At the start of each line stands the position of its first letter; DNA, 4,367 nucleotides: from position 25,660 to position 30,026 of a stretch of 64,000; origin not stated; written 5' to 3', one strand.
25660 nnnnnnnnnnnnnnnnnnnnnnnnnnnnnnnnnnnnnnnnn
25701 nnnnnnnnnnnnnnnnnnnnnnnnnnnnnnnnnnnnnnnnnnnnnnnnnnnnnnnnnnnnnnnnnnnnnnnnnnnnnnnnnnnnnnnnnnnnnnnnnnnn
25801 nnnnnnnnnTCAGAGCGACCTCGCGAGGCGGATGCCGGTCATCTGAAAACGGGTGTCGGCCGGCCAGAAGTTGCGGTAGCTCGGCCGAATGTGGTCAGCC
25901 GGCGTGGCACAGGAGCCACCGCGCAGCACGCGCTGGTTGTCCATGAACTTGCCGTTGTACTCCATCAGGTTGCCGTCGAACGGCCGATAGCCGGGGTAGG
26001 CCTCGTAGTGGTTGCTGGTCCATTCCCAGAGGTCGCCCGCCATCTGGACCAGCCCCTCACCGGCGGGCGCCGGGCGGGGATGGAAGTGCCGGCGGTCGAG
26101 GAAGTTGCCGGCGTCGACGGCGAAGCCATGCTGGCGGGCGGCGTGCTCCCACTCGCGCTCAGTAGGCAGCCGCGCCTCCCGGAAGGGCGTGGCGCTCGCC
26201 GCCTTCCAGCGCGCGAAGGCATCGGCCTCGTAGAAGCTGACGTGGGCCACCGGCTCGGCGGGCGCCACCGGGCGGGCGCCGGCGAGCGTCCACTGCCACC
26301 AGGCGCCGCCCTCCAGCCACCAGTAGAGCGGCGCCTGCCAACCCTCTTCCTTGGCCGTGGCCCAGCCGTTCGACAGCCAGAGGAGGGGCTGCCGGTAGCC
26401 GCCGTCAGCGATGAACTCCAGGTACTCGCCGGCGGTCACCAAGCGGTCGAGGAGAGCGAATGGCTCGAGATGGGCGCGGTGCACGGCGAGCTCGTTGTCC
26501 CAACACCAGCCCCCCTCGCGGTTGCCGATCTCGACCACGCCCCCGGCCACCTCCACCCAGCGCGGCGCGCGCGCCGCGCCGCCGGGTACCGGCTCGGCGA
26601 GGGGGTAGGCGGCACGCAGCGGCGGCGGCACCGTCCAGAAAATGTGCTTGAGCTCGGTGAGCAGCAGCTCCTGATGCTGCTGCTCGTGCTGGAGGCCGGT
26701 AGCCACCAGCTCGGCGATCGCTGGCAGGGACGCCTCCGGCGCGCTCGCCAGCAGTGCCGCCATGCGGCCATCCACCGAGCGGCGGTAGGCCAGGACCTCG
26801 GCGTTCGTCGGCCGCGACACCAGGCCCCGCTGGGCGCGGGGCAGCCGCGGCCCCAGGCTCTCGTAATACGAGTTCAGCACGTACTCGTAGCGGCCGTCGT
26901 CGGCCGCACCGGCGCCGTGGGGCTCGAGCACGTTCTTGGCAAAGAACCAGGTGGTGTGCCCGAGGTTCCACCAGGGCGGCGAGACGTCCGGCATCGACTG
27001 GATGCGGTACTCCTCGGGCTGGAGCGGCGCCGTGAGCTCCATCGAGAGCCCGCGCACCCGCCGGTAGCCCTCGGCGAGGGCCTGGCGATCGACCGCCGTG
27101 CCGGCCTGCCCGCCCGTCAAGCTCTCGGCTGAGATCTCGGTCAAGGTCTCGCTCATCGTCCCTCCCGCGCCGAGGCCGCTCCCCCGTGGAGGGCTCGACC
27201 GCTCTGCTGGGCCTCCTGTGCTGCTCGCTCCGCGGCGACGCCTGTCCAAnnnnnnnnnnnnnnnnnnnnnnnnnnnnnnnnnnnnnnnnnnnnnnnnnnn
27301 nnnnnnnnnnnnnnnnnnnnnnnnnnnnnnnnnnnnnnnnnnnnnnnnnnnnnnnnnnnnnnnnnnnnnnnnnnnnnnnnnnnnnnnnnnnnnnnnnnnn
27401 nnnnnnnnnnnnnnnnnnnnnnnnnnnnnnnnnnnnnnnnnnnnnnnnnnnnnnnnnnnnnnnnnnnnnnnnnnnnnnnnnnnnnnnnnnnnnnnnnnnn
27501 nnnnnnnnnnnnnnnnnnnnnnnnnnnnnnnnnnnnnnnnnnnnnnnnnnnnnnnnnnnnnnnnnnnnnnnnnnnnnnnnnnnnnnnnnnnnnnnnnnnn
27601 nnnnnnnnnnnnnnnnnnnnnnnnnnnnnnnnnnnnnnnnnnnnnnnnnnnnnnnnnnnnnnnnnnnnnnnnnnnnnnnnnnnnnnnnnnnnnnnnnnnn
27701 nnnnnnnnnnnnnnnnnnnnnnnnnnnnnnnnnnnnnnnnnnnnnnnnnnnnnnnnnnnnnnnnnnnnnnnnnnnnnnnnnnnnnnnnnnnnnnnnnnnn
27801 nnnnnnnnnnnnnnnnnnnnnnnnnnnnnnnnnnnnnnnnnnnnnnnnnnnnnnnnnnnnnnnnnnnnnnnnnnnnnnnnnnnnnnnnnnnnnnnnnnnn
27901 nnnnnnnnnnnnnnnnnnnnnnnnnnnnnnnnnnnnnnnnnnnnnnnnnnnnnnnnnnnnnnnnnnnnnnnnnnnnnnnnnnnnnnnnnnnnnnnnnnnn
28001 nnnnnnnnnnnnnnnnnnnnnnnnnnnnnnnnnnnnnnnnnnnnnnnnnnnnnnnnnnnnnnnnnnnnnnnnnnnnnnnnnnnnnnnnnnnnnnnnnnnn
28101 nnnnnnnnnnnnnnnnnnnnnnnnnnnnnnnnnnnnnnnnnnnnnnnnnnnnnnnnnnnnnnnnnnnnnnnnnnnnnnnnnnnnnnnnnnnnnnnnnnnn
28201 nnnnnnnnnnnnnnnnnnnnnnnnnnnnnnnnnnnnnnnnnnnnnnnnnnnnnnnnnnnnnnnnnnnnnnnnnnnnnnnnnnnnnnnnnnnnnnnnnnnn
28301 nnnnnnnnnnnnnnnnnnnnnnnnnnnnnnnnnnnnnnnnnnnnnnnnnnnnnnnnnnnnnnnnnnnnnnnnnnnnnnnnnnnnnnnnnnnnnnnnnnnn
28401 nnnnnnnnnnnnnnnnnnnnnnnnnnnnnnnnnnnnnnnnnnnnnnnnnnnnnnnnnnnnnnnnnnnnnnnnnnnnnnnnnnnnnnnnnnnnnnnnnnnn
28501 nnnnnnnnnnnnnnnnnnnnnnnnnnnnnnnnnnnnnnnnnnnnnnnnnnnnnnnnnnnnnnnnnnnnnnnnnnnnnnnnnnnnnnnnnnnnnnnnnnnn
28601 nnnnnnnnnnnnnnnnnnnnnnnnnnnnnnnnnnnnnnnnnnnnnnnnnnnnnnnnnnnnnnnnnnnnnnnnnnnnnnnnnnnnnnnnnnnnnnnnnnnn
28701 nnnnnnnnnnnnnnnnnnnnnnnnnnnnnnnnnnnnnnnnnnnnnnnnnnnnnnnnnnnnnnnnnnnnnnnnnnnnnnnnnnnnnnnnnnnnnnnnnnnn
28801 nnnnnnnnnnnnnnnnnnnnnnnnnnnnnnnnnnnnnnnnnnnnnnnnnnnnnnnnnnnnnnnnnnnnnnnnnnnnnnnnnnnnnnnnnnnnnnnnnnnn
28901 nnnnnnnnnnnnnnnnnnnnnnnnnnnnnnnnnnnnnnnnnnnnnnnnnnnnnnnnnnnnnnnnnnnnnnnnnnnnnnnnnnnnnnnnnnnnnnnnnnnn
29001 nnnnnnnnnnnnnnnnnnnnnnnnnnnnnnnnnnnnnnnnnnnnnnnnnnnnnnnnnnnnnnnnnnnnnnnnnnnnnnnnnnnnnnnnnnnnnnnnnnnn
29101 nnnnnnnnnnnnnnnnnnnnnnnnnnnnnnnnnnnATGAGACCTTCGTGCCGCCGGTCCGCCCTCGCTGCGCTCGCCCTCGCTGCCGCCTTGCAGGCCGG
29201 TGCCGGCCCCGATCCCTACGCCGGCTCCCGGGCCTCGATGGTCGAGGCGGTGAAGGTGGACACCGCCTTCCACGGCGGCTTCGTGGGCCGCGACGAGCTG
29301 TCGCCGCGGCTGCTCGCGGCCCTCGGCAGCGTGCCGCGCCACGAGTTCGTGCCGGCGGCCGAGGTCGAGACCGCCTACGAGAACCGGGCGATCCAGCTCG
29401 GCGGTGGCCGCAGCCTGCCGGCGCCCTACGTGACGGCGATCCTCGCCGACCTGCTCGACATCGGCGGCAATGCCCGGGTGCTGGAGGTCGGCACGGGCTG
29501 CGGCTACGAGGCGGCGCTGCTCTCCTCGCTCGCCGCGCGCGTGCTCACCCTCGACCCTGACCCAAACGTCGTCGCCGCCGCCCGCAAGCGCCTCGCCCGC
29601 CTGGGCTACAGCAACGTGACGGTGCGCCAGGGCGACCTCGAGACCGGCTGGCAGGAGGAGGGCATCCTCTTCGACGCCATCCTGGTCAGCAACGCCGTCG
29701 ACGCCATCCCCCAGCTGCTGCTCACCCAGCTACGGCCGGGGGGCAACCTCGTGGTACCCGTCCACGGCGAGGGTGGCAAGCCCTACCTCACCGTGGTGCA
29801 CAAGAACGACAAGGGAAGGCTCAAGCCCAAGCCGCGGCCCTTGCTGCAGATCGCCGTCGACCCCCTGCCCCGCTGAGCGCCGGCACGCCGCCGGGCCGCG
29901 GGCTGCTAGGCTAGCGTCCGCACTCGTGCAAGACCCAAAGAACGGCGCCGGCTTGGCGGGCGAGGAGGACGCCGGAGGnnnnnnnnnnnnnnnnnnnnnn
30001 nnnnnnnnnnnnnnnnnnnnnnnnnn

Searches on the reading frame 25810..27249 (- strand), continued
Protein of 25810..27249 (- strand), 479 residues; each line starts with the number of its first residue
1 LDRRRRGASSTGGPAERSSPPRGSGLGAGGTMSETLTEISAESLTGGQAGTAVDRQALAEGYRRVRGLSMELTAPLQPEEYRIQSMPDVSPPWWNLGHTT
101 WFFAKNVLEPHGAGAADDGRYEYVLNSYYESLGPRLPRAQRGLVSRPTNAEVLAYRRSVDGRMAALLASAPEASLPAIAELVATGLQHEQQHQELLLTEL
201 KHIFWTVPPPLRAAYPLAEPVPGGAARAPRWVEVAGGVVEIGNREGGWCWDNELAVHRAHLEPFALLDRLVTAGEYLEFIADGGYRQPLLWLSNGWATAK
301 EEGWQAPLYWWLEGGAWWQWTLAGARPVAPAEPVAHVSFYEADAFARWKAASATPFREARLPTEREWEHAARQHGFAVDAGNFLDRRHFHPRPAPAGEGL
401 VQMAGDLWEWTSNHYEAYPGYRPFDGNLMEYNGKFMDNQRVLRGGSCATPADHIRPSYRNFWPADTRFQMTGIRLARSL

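Call 30: search_solved_structures(query=window:25813-27156:-, max_evalue=1e-10, show_alignments=2)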
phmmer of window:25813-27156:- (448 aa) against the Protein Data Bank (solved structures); distinct sequences matched with E-value up to 1e-10: 13.
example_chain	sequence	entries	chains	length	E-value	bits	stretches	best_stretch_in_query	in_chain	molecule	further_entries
8qf6_A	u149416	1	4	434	1.4e-118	399.8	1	17-447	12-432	Ergothioneine biosynthesis protein EgtB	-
6qki_A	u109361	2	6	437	1.5e-118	399.7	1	17-447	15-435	Uncharacterized protein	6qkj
6o6l_A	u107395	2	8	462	1.9e-118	399.4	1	17-447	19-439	EgtB (Cabther)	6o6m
4x8b_A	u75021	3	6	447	1e-30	110.1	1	27-445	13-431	Sulfoxide synthase EgtB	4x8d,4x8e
8ux5_A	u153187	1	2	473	3.1e-26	95.3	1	22-444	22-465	Selenoxide synthase OvsA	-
8u41_A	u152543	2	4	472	3.3e-24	88.6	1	22-444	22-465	Selenoxide synthase OvsA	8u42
8vig_A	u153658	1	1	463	2.6e-22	82.3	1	192-445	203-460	Sulfoxide synthase EgtB-IV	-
8vih_A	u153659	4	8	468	6.4e-20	74.5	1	152-445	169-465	Sulfoxide synthase EgtB-IV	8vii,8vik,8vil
8ryz_A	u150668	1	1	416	1.3e-18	70.2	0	20-341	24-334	selenoneine synthase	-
8k5i_A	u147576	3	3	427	1.5e-18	69.9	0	20-341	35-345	selenoneine synthase SenA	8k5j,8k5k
8khq_A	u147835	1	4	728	2.7e-17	65.8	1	150-444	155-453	5-histidylcysteine sulfoxide synthase/putative 4-mercaptohistidine N1-methyltranferase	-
2q17_A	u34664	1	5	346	1.5e-11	46.9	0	179-342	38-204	formylglycine generating enzyme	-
6muj_A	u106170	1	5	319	5.3e-11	45.1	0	180-342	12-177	Formylglycine-generating enzyme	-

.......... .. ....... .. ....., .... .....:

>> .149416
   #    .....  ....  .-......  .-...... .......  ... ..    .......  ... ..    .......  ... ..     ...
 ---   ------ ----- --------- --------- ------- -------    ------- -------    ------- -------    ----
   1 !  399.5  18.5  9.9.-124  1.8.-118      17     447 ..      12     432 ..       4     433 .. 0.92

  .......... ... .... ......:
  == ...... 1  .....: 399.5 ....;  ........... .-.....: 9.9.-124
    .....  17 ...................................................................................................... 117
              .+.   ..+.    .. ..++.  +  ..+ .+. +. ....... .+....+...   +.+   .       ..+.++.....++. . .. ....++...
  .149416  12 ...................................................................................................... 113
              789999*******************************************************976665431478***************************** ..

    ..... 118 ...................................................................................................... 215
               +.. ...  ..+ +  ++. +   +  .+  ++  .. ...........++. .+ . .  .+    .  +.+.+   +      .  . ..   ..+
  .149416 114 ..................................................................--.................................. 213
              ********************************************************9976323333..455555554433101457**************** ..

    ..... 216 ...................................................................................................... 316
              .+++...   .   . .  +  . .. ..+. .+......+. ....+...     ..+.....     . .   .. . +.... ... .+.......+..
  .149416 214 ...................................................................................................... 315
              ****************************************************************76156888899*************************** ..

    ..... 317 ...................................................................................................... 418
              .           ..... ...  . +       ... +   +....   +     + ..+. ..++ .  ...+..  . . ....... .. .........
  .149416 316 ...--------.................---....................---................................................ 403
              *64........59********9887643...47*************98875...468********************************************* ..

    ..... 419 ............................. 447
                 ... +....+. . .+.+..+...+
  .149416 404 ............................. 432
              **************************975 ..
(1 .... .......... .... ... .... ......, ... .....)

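Call 57: list_cluster_members(proteins=[window:25813-27156:-, window:24383-25786:-, window:22973-24277:-])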
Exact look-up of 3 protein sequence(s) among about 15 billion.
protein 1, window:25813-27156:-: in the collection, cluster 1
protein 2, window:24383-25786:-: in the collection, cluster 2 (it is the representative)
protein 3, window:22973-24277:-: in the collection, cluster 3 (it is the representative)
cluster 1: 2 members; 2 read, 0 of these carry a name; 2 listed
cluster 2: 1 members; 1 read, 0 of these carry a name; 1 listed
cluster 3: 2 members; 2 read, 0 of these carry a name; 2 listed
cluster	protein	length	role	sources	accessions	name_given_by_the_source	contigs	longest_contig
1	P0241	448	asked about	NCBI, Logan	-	-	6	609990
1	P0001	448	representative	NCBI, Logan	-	-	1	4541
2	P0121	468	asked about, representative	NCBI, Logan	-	-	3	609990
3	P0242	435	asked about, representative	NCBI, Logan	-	-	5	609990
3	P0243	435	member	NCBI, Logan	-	-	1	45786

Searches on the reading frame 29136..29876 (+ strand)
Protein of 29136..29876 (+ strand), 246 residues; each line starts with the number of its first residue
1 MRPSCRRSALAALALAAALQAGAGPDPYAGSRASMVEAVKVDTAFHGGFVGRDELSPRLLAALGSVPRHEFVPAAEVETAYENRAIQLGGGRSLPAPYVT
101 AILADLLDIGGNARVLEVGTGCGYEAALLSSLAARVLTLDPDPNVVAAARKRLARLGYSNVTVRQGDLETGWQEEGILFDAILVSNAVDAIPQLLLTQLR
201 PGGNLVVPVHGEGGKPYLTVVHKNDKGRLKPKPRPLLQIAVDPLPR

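Call 9: search_protein_families(library=pfam, proteins=[window:29136-29876:+], max_evalue=0.01)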
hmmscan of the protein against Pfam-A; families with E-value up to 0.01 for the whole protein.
window:29136-29876:+ (246 aa): 7 families
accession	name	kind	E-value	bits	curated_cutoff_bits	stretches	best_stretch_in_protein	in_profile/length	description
PF01135.25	PCMT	-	1.3e-38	133.3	20.3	1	56-230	18-193/210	Protein-L-isoaspartate(D-aspartate) O-methyltransferase (PCMT)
PF13649.12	Methyltransf_25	-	4.6e-10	40.5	27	1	115-192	1-78/97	Methyltransferase domain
PF13847.12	Methyltransf_31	-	2.8e-09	37.2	27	1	111-193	3-89/145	Methyltransferase domain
PF08242.18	Methyltransf_12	-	1.2e-07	32.8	30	1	116-193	1-80/98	Methyltransferase domain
PF08241.18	Methyltransf_11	-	1.3e-07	32.6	21.2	1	116-192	1-74/95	Methyltransferase domain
PF13489.12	Methyltransf_23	-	0.00047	20.4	27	1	103-195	13-98/164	Methyltransferase domain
PF05175.20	MTS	-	0.004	17.2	23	1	100-182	20-102/170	Methyltransferase small domain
